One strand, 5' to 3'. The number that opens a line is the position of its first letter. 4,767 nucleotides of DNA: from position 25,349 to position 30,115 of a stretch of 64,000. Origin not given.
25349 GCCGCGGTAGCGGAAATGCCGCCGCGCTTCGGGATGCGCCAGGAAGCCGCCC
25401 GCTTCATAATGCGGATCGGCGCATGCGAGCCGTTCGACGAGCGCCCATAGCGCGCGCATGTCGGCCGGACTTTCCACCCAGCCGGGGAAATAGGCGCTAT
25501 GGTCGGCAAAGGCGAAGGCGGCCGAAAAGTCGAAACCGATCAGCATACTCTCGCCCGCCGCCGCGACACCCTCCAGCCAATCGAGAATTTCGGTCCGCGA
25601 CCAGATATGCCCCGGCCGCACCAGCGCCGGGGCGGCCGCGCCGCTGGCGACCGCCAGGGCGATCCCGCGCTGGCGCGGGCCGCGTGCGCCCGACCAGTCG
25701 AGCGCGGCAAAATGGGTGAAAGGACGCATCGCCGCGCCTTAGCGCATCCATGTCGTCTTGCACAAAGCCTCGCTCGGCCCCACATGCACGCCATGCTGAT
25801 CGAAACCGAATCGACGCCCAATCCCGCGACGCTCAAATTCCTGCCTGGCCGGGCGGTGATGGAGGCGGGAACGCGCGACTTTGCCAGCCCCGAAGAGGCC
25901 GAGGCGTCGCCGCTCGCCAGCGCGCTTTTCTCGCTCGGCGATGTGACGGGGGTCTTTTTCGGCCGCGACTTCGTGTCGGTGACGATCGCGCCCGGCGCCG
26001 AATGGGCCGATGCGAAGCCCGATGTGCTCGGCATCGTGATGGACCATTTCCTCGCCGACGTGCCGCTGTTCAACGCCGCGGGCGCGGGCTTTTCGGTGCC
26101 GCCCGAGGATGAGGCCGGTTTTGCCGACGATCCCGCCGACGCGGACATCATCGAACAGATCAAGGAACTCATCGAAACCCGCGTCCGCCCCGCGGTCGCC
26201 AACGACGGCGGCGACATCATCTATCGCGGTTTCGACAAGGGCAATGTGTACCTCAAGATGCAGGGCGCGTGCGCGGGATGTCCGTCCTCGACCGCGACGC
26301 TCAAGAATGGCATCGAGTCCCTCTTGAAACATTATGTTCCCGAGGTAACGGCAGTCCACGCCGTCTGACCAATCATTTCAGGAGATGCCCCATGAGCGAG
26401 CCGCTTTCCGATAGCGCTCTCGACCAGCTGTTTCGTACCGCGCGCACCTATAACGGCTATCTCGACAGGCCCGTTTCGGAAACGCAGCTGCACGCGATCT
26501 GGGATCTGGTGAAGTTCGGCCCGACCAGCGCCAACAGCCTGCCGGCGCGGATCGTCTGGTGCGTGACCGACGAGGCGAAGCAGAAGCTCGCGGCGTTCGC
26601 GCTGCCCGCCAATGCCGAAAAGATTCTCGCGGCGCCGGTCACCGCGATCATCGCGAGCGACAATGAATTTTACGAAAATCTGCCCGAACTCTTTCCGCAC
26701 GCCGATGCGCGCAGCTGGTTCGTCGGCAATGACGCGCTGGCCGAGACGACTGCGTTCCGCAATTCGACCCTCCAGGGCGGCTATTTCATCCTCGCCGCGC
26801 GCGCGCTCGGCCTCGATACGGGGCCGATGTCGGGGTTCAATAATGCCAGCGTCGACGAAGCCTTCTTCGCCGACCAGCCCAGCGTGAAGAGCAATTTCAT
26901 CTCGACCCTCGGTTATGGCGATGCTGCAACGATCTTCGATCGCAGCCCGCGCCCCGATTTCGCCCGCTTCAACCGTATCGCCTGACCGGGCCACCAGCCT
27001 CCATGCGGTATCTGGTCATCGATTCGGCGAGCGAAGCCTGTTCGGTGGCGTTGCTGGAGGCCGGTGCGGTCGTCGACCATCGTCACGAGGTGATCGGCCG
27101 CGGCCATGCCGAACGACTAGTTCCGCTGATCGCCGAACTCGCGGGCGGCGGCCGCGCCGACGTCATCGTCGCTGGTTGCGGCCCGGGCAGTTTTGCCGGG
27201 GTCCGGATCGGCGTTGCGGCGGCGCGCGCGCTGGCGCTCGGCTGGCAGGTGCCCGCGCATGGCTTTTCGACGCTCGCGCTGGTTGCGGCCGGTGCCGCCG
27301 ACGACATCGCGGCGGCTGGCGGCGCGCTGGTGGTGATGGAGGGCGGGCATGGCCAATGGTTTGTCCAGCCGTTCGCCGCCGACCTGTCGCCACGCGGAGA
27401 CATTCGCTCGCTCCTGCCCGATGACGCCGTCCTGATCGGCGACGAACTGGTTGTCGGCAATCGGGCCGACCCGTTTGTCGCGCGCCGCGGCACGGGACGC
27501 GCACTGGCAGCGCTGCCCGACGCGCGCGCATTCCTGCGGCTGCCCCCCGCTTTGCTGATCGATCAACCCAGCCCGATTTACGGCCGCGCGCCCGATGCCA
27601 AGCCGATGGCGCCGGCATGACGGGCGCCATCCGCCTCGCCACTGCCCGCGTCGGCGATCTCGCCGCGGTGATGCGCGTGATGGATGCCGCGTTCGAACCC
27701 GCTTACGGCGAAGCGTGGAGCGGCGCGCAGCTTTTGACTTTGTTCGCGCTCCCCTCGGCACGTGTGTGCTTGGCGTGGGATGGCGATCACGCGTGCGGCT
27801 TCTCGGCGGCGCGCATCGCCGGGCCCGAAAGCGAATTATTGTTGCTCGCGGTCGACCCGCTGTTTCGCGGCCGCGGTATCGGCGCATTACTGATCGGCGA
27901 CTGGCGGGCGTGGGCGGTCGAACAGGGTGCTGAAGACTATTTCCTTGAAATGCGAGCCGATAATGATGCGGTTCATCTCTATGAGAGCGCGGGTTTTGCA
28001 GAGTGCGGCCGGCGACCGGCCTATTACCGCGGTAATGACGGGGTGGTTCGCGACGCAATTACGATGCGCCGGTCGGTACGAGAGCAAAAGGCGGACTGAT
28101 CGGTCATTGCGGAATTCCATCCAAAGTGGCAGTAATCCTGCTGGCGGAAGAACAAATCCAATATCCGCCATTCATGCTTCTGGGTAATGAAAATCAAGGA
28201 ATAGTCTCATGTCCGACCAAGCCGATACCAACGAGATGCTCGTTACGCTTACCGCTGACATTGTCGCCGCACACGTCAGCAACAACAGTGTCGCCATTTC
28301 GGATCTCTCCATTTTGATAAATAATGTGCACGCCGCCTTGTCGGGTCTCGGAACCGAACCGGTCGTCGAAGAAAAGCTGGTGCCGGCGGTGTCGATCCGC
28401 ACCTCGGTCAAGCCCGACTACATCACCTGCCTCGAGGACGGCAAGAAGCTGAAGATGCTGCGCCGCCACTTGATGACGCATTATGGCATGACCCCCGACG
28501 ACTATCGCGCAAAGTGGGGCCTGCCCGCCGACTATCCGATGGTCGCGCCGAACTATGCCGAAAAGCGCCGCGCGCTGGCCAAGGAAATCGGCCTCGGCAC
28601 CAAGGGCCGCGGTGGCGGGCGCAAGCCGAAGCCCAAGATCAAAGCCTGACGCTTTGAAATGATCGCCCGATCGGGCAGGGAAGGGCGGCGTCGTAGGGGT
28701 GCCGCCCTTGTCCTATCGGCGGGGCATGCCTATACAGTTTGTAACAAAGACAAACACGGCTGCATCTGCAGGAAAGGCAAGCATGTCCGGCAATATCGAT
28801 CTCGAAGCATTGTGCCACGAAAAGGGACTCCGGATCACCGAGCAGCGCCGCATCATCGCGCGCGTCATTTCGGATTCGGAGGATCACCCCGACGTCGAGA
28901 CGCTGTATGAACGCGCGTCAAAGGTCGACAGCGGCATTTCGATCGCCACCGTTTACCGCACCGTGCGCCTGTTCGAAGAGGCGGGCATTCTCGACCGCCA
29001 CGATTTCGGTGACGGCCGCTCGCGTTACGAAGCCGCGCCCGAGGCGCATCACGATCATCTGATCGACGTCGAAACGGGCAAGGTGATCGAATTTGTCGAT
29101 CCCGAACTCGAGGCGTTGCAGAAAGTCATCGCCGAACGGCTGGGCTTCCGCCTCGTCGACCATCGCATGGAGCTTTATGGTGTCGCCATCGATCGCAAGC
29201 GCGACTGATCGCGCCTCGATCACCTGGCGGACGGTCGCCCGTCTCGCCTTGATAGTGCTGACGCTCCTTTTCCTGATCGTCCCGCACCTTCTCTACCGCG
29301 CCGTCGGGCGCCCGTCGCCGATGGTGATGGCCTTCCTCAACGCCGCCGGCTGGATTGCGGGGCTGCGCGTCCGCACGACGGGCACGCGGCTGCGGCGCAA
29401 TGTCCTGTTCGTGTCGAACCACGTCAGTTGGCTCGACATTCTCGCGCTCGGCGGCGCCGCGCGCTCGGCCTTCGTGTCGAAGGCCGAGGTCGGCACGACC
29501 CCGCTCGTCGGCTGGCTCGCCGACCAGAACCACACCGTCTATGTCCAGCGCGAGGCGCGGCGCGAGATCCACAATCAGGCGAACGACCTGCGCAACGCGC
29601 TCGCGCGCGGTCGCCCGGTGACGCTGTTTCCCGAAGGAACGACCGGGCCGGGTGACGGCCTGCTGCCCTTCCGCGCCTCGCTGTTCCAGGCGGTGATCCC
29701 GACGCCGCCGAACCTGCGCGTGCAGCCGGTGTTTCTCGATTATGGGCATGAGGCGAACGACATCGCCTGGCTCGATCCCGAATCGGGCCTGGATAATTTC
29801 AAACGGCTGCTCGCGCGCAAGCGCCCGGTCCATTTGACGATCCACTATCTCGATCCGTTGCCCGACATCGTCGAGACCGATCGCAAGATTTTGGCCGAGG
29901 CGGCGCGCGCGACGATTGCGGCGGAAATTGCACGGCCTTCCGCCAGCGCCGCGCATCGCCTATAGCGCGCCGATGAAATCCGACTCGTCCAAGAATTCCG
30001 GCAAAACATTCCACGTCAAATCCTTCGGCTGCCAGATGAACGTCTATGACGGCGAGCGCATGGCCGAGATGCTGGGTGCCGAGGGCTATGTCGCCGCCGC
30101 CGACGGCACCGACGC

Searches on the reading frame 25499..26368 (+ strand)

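Call 8: search_protein_families(library=pfam, proteins=[window:25499-26368:+])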
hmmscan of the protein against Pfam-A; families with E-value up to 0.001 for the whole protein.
window:25499-26368:+ (289 aa): 2 families
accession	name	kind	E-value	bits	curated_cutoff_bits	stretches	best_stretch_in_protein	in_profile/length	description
PF01106.22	NifU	-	7.9e-28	96.8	27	1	221-286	1-66/67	NifU-like domain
PF08712.16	Nfu_N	-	1.7e-27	95.7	27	1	101-184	1-85/88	Scaffold protein Nfu/NifU N terminal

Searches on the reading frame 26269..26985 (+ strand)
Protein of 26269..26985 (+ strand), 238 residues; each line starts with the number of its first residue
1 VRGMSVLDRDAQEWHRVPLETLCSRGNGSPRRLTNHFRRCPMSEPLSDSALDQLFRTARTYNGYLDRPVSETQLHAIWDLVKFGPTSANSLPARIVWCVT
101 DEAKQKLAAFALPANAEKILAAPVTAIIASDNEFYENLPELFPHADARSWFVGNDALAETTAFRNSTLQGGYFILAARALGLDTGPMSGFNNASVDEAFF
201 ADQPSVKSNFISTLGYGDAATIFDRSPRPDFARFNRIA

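Call 8: search_protein_families(library=pfam, proteins=[window:26269-26985:+])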
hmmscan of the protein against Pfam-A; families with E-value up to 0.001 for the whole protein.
window:26269-26985:+ (238 aa): 1 family
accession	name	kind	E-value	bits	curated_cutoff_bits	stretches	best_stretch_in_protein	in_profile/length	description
PF00881.29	Nitroreductase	-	7.6e-12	46.2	23.5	1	59-202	5-155/167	Nitroreductase family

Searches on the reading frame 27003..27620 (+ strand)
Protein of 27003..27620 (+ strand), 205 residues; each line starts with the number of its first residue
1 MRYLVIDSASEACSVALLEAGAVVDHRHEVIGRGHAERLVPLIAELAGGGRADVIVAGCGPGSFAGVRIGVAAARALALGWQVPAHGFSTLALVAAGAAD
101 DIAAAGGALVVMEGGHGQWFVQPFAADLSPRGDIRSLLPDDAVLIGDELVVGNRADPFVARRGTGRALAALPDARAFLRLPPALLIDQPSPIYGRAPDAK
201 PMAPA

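Call 8: search_protein_families(library=pfam, proteins=[window:27003-27620:+])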
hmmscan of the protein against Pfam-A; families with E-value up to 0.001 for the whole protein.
window:27003-27620:+ (205 aa): 1 family
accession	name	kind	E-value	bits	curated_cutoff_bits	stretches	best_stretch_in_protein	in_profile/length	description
PF00814.31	TsaD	-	1.8e-14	54.5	24.8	1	30-121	24-120/264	tRNA N6-adenosine threonylcarbamoyltransferase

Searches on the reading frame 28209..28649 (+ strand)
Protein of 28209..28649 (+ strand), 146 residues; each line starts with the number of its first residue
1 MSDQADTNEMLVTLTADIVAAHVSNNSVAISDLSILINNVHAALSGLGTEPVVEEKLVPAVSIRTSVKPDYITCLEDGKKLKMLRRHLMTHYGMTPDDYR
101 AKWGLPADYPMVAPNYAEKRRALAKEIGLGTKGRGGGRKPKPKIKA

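Call 8: search_protein_families(library=pfam, proteins=[window:28209-28649:+])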
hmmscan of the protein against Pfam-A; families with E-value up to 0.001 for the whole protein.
window:28209-28649:+ (146 aa): 1 family
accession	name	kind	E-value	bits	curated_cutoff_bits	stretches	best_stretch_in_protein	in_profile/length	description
PF05443.17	ROS_MUCR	-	4.2e-50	169.3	25.4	1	11-130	2-123/123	ROS/MUCR transcriptional regulator protein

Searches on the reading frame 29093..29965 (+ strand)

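Call 8: search_protein_families(library=pfam, proteins=[window:29093-29965:+])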
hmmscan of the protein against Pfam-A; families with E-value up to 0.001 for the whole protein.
window:29093-29965:+ (290 aa): 1 family
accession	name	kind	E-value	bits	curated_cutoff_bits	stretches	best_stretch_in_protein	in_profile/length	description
PF01553.26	Acyltransferase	-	1.1e-20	74.3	23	1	99-213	9-129/132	Acyltransferase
